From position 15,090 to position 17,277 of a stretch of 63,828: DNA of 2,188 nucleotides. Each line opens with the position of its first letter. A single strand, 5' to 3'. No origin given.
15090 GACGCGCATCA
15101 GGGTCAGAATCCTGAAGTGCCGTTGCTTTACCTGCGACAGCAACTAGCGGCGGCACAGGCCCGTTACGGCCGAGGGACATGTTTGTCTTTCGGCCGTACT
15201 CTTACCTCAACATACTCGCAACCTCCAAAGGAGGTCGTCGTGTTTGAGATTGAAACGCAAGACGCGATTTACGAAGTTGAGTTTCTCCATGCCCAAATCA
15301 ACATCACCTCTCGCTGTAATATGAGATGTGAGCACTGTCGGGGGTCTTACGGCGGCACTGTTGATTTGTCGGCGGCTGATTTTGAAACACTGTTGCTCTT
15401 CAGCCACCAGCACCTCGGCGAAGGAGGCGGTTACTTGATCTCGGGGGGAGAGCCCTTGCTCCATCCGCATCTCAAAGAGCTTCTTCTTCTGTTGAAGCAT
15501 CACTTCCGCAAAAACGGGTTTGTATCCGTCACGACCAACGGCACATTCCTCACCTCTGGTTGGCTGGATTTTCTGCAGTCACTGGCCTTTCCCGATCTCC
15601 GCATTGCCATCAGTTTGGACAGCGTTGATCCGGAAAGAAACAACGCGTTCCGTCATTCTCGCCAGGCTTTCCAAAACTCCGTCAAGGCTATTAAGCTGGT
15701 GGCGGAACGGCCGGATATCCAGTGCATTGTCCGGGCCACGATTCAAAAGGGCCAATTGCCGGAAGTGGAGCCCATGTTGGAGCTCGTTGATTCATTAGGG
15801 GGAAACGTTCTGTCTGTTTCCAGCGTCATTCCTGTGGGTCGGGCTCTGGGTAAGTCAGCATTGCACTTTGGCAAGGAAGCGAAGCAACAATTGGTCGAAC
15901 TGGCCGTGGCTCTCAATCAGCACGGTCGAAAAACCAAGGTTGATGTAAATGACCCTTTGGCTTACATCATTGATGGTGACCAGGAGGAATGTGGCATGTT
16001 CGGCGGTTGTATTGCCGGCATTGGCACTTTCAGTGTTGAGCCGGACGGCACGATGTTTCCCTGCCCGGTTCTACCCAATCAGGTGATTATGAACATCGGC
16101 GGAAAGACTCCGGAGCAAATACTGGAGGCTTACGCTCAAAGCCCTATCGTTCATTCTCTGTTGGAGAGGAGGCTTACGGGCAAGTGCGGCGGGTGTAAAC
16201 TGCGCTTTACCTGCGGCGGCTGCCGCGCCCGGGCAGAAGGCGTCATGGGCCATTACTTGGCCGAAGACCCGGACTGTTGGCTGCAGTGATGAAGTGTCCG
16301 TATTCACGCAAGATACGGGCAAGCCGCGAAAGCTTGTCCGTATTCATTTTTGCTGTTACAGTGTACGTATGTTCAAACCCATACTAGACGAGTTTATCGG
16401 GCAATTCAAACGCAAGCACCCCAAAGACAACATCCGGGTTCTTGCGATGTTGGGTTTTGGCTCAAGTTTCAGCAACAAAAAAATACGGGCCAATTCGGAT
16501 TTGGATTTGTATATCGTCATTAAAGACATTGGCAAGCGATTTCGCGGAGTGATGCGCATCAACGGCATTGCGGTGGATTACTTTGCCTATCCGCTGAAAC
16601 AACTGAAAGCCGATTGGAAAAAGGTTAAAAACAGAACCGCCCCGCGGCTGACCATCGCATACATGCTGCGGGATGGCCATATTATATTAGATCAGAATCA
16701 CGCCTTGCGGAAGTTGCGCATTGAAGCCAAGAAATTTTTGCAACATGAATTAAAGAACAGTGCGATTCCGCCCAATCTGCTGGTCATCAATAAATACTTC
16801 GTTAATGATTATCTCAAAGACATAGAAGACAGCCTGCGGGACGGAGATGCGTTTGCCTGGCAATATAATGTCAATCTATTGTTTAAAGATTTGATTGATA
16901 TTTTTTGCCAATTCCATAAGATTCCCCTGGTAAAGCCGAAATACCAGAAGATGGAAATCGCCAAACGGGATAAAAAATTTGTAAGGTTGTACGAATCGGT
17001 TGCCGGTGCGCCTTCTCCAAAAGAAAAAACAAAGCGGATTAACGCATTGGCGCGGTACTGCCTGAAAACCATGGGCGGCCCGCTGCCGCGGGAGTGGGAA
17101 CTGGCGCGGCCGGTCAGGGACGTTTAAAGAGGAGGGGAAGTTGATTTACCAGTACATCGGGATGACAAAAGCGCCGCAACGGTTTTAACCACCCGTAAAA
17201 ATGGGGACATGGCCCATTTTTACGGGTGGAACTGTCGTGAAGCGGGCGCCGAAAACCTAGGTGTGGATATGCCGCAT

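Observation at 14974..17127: Promoter, 20-codon Cys-rich micro-ORF, hairpin, radical SAM/SPASM enzyme and nucleotidyltransferase: a minimal RiPP-like (or defence-like) cassette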

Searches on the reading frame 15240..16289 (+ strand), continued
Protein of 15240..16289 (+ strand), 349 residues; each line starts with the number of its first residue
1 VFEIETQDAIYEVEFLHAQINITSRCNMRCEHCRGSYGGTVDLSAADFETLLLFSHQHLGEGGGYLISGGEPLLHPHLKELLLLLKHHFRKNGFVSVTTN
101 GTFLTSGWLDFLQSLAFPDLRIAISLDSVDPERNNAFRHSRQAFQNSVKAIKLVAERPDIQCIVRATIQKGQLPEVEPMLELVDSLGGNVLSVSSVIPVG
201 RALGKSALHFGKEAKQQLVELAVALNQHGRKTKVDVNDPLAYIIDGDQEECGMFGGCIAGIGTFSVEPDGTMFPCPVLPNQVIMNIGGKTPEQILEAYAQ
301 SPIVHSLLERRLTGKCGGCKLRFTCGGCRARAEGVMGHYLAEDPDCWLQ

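Call 90: search_dna_similar(query=window:15240-16286:+, collection=phages, mode=protein, max_rows=8)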
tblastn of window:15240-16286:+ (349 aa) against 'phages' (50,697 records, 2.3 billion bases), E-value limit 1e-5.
Records with a match: 1; places in all: 1; records where one place covers at least 80% of the query: 0.
Best place of each record, by identity: <60% 1.
By first word of the organism name: Bacteriophage 1.
By host as written in the record: - 1.
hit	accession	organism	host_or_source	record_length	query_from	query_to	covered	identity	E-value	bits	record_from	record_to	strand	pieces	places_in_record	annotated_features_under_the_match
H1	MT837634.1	Bacteriophage sp.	human fecal samples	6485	90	346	74%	24.5%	9e-7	57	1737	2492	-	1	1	record has no annotation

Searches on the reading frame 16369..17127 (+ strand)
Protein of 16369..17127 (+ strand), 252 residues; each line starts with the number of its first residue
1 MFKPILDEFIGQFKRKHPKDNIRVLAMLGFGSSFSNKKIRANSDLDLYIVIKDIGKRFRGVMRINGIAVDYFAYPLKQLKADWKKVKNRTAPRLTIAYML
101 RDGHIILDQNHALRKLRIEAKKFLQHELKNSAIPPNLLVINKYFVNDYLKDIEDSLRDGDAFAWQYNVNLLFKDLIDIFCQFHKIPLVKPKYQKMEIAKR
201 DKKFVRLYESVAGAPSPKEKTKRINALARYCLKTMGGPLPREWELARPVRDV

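Call 3: search_protein_families(library=ncbifam, proteins=[window:16369-17127:+], max_evalue=0.01)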
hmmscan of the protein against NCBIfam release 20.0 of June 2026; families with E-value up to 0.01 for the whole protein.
window:16369-17127:+ (252 aa): 0 families

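Call 4: search_protein_families(library=pfam, proteins=[window:16369-17127:+], max_evalue=0.01)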
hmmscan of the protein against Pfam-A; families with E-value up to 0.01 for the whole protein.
window:16369-17127:+ (252 aa): 1 family
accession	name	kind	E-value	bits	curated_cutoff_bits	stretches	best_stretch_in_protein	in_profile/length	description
PF18765.7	Polbeta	-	0.0029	18.2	26.9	1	21-110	10-91/93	Polymerase beta, Nucleotidyltransferase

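Call 25: search_solved_structures(query=window:16369-17127:+, max_evalue=10)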
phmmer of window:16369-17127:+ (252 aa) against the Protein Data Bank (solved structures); distinct sequences matched with E-value up to 10: 0.

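Call 30: find_homologous_proteins(query=window:16369-17127:+, max_evalue=0.001)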
Query window:16369-17127:+ (252 aa): 17 proteins with E <= 0.001 among 525 candidates.
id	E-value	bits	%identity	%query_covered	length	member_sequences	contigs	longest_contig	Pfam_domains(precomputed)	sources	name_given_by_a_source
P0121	1.4e-165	567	100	100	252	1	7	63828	-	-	-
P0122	1.8e-109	383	69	99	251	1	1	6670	-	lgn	-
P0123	6.0e-107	375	66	98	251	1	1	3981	PF18765.8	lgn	-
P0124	1.2e-106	374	68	99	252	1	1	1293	-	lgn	-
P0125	4.2e-106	372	67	99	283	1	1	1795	-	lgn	-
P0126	1.2e-105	371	67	97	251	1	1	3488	-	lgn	-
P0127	3.5e-105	369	65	99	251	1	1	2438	-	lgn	-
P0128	4.8e-105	369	63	100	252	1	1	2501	-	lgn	-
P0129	1.9e-104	367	67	99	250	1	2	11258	-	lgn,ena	-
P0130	1.9e-101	357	63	99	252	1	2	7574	-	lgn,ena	-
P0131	2.6e-100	353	63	99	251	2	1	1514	-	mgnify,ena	mgnify:FL=1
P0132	7.7e-96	339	61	99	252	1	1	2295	-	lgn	-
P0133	1.1e-95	338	64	99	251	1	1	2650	-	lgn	-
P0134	6.7e-93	329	59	99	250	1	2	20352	-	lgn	-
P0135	2.1e-89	318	59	99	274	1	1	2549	-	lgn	-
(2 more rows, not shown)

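Call 39: predict_structure(alignment_id=A2)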
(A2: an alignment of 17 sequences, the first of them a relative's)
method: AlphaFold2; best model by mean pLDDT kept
length: 252 residues; sequences in the alignment: 17
mean_pLDDT: 83.4   pTM: 0.50
mean pLDDT of the five models: 83.4, 80.5, 80.1, 72.4, 72.3
residues with pLDDT >= 90: 95; 70-90: 127; 50-70: 22; < 50: 8
segments of 3 or more residues with pLDDT < 50: 246-252
pLDDT, mean of each block of 10 residues (from residue 1): 87 93 91 74 86 90 88 90 82 70 86 90 69 70 88 92 90 88 76 80 94 92 96 85 49 45
secondary structure, 60 per line:
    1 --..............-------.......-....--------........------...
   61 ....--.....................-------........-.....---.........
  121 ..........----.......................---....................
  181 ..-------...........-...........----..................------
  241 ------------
elements in order: H3-16 E24-30 H32-35 E44-51 E58-64 E67-75 H76-87 H95-102 E104-108 H112-130 H135-157 H161-182 H190-200 H202-212 H217-234

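Call 42: fold_search(model_id=the predicted structure, library=pdb)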
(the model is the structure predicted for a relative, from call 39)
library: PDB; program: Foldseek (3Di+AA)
matches with E <= 10: 535; with E <= 0.001: 16
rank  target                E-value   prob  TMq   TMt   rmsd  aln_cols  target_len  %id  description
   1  1kny_A                1.3e-07  1.00  0.54  0.54   6.8       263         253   11  KANAMYCIN NUCLEOTIDYLTRANSFERASE (released 1996-08-17)
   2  6nmk_A                1.6e-07  1.00  0.53  0.53   6.7       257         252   11  Binary complex structure of the T130K mutant of ANT-4'' with Neomycin (released 2020-01-15)
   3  6un8_A                3.3e-07  1.00  0.53  0.53   6.8       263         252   11  Wild type ANT bound to neomycin (released 2020-05-06)
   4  6nmk_B                4.6e-07  1.00  0.53  0.53   6.9       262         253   11  Binary complex structure of the T130K mutant of ANT-4'' with Neomycin (released 2020-01-15)
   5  6p06_A                5.7e-07  1.00  0.54  0.53   6.8       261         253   11  Ternary structure of the E52D mutant of ANT-4 with Neomycin and AMPCPP (released 2020-01-29)
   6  6un8_B                6.0e-07  1.00  0.53  0.53   6.9       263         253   11  Wild type ANT bound to neomycin (released 2020-05-06)
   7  3c18_A                6.0e-07  1.00  0.42  0.38   7.7       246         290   15  Crystal structure of nucleotidyltransferase-like protein (ZP_00538802.1) from Exiguobacterium sibiricum 255-15 at 1.90 (released 2008-02-12)
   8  3c18_B                8.4e-07  1.00  0.44  0.40   7.2       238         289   14  Crystal structure of nucleotidyltransferase-like protein (ZP_00538802.1) from Exiguobacterium sibiricum 255-15 at 1.90 (released 2008-02-12)
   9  1kan_A                1.0e-06  1.00  0.56  0.56   6.1       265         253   11  MOLECULAR STRUCTURE OF KANAMYCIN NUCLEOTIDYLTRANSFERASE DETERMINED TO 3.0-ANGSTROMS RESOLUTION (released 1994-08-31)
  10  6p01_A                1.1e-06  1.00  0.53  0.53   6.8       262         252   13  Apo structure of the E52D mutant of ANT-4 (released 2020-01-29)
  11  4ebk_A                4.5e-05  1.00  0.44  0.43   7.4       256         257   11  Crystal structure of aminoglycoside 4'-O-adenylyltransferase ANT(4')-IIb, tobramycin-bound (released 2012-04-04)
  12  4ebj_A                7.8e-05  1.00  0.44  0.44   7.8       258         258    9  Crystal structure of aminoglycoside 4'-O-adenylyltransferase ANT(4')-IIb, apo (released 2012-04-04)
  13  3jyy_B                1.0e-04  1.00  0.41  0.40   8.9       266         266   16  SeMet LinB complexed with PPi (released 2009-11-03)
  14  4ebk_B                1.2e-04  1.00  0.44  0.43   7.5       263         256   10  Crystal structure of aminoglycoside 4'-O-adenylyltransferase ANT(4')-IIb, tobramycin-bound (released 2012-04-04)
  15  3jyy_A                1.7e-04  1.00  0.40  0.38   8.7       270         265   15  SeMet LinB complexed with PPi (released 2009-11-03)
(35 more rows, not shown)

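Call 43: search_protein_representatives(alignment_id=A2)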
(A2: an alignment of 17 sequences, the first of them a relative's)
Query: 17 sequences, 251 profile positions. Proteins with E-value up to 0.001 (for the whole library): 345; up to 1e-10: 124; up to 1e-30: 11. The best 150 are listed.
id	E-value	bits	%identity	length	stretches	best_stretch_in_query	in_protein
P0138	6.8e-82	291.4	-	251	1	2-249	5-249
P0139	2.3e-78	279.8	-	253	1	3-249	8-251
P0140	1.2e-67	244.7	-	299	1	3-237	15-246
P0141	5.5e-62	226.2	-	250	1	4-246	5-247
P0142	1.2e-57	212.0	-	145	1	107-250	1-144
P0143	3.8e-51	190.7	-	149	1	1-118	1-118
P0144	4.3e-51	190.5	-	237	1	7-248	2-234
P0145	4.6e-51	190.4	-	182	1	64-248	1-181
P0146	3.9e-37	144.8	-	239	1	7-246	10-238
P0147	1.3e-31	126.7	-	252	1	3-248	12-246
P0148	1.9e-31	126.1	-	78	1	133-209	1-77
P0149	1.1e-30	123.6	-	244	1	16-245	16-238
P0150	2.3e-30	122.6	-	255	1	6-246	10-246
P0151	5.4e-30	121.4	-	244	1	15-249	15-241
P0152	1.1e-29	120.4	-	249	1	13-250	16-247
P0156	8.4e-26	107.7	-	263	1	20-243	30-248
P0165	6.2e-22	95.0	-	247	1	10-248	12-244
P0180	2.4e-19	86.5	-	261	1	13-249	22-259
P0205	4.6e-16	75.8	-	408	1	15-250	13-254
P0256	5.7e-11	59.1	-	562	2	15-245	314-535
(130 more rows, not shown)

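Call 50: search_protein_families(library=padloc, proteins=[window:16369-17127:+], max_evalue=0.01)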
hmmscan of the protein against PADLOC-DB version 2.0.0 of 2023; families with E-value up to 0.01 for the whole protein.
window:16369-17127:+ (252 aa): 1 family
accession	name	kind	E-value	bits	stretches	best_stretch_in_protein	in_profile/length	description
PDLC04906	PDC-S09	-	0.0025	16.2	1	23-66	23-65/98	-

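Call 63: search_protein_families(library=pfam, proteins=[P0138, P0141, P0146, P0147, P0150, P0156, P0165, P0180, P0205, P0256], max_evalue=0.01)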
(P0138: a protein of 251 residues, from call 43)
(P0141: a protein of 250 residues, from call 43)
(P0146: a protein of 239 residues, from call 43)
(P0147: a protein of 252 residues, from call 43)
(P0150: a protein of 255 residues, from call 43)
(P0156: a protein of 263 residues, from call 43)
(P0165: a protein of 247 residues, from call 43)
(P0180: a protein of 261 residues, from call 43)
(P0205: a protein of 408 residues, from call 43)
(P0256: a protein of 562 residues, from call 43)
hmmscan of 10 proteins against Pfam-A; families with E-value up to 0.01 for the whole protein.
P0138 (251 aa): 3 families
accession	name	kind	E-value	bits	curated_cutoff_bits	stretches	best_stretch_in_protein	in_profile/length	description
PF01909.29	NTP_transf_2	-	8e-05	23.4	21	1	10-93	2-78/93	Nucleotidyltransferase domain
PF18765.7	Polbeta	-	0.00013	22.5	26.9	1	21-112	7-92/93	Polymerase beta, Nucleotidyltransferase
PF09987.14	DUF2226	-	0.0086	16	22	0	147-246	87-169/252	Uncharacterized protein conserved in archaea (DUF2226)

P0141 (250 aa): 0 families

P0146 (239 aa): 0 families

P0147 (252 aa): 3 families
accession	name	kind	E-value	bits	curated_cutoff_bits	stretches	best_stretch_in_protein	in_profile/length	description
PF18765.7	Polbeta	-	2e-10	41.1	26.9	1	16-110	1-90/93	Polymerase beta, Nucleotidyltransferase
PF01909.29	NTP_transf_2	-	1.3e-09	38.8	21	1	15-89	5-74/93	Nucleotidyltransferase domain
PF22600.2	MTPAP-like_central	-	9.9e-06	26.1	27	1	4-65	18-76/139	Poly(A) RNA polymerase, mitochondrial-like, central palm domain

P0150 (255 aa): 3 families
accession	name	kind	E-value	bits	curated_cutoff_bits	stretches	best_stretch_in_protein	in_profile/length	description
PF01909.29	NTP_transf_2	-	6.6e-06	26.9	21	1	16-76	6-47/93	Nucleotidyltransferase domain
PF18765.7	Polbeta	-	0.00019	22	26.9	1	22-63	8-43/93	Polymerase beta, Nucleotidyltransferase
PF22600.2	MTPAP-like_central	-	0.0023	18.5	27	1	11-90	26-91/139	Poly(A) RNA polymerase, mitochondrial-like, central palm domain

P0156 (263 aa): 2 families
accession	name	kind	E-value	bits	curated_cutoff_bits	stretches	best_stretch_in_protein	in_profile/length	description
PF01909.29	NTP_transf_2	-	0.00014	22.6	21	1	24-88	4-67/93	Nucleotidyltransferase domain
PF18765.7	Polbeta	-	0.00083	19.9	26.9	1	27-67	6-47/93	Polymerase beta, Nucleotidyltransferase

P0165 (247 aa): 3 families
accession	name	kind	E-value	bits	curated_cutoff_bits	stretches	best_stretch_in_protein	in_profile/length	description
PF18765.7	Polbeta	-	1.2e-06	29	26.9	1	17-109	5-92/93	Polymerase beta, Nucleotidyltransferase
PF01909.29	NTP_transf_2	-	3.4e-05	24.6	21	1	19-78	8-66/93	Nucleotidyltransferase domain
PF12633.13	Adenyl_cycl_N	-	0.0064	16.9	27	0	21-55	88-122/199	Adenylate cyclase NT domain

P0180 (261 aa): 2 families
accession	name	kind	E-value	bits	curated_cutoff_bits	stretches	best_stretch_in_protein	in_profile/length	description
PF01909.29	NTP_transf_2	-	1.8e-08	35.1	21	1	22-89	4-69/93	Nucleotidyltransferase domain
PF18765.7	Polbeta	-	1.8e-06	28.4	26.9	1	27-67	8-48/93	Polymerase beta, Nucleotidyltransferase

P0205 (408 aa): 7 families
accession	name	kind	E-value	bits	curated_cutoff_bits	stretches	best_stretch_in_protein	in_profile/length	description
PF13673.13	Acetyltransf_10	-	9.8e-14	51.9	23.6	1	302-406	25-127/128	Acetyltransferase (GNAT) domain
PF00583.31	Acetyltransf_1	-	2.1e-13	51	20.7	1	298-386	23-116/116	Acetyltransferase (GNAT) family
PF13508.13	Acetyltransf_7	-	5.7e-11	43.1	27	1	309-387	4-83/84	Acetyltransferase (GNAT) domain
PF08445.16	FR47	-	8e-10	39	22.1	1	318-392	8-83/86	FR47-like protein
PF18765.7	Polbeta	-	2.6e-06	27.9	26.9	1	16-59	8-51/93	Polymerase beta, Nucleotidyltransferase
PF01909.29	NTP_transf_2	-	8.9e-05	23.2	21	1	15-52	8-45/93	Nucleotidyltransferase domain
PF21926.2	FeeM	-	0.0034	17.6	27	0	333-398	82-148/158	N-acyl amino acid synthase FeeM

P0256 (562 aa): 3 families
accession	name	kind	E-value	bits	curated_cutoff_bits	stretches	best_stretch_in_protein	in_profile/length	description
PF01909.29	NTP_transf_2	-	2e-06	28.5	21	1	312-355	3-46/93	Nucleotidyltransferase domain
PF18765.7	Polbeta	-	4.8e-06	27.1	26.9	1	315-355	4-45/93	Polymerase beta, Nucleotidyltransferase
PF22600.2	MTPAP-like_central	-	0.00035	21.1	27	1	310-354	26-68/139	Poly(A) RNA polymerase, mitochondrial-like, central palm domain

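Call 85: find_related_loci(query=A2, collection=genome_contigs, flank=3500)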
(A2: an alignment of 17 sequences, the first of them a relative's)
Query A2 (252 aa) in genome_contigs; peptide patterns used: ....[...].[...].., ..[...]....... (x = any residue, [..] = any of these).
85 stretches matched a pattern; 5 encode a relative of the query (tblastn E <= 1e-3); 5 distinct loci.
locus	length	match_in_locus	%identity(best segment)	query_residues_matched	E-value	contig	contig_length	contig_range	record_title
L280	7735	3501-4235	56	1-245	1e-92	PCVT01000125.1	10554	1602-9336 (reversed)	MAG: Parcubacteria group bacterium CG11_big_fil_rev_8_21_14_0_20_41_14 CG11_8_21_14_0.20_scaffold_5117_c, whole genome s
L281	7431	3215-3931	46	3-240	2e-72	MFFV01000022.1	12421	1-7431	MAG: Candidatus Falkowbacteria bacterium RIFCSPLOWO2_02_FULL_45_15 rifcsplowo2_02_scaffold_25893, whole genome shotgun s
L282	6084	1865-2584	46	3-245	2e-61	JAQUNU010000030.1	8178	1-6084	MAG: Candidatus Portnoybacteria bacterium isolate STD1_185 NODE_27774_length_8178_cov_3.046826_Sandtown_D1, whole genome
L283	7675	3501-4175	23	8-243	1e-10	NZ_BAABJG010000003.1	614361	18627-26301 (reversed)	Paenibacillus vulneris strain JCM 18268 sequence03, whole genome shotgun sequence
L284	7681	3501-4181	23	6-243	2e-6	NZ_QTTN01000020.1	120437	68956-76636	Paenibacillus taihuensis strain CGMCC 1.10966 Ga0079840_120, whole genome shotgun sequence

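Call 91: search_dna_similar(query=window:16369-17124:+, collection=plasmids, mode=protein, max_rows=8)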
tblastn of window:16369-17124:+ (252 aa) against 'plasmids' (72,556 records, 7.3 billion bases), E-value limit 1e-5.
No match.
